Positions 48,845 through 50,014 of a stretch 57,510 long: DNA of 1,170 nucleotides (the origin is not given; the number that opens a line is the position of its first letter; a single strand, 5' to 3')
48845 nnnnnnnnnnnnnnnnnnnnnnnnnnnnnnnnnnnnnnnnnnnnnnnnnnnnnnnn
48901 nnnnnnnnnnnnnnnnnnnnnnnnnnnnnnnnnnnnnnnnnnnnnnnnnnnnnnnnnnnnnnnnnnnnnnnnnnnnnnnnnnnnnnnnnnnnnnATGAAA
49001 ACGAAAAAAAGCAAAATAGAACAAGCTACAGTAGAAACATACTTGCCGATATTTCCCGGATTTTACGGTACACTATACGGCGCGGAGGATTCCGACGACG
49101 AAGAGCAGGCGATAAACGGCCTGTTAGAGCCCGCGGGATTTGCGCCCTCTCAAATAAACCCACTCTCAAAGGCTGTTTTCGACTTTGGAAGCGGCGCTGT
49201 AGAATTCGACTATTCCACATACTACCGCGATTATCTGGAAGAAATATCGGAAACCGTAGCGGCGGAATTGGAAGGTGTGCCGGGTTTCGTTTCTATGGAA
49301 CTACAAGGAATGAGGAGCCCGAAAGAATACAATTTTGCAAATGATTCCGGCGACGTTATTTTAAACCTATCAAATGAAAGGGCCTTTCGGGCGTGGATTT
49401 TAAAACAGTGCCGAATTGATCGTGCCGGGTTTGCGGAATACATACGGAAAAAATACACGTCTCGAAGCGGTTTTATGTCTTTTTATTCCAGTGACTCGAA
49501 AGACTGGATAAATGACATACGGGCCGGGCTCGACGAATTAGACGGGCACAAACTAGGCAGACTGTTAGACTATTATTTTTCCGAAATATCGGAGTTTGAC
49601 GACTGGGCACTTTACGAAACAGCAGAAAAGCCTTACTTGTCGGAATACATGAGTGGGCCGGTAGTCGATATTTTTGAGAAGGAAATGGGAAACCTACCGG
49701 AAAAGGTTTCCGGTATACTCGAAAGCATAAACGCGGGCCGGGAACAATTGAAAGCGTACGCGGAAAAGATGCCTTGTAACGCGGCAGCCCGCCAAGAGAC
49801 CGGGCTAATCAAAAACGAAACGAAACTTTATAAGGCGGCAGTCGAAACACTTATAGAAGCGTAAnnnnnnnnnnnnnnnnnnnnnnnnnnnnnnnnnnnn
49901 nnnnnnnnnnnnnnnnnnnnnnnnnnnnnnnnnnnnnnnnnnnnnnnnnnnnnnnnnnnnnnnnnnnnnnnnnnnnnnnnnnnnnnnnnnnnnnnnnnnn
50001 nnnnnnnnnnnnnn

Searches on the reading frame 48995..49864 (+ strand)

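Call 11: search_protein_families(library=phrogs, proteins=[window:48995-49864:+])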
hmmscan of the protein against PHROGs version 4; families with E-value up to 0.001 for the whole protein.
window:48995-49864:+ (289 aa): 1 family
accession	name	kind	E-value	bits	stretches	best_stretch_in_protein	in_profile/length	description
phrog_37559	-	unknown function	1.8e-18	68.1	1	77-196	41-162/194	-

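Call 34: search_protein_families(library=pfam, proteins=[window:48995-49864:+], max_evalue=0.01)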
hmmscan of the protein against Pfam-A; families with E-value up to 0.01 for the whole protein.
window:48995-49864:+ (289 aa): 0 families
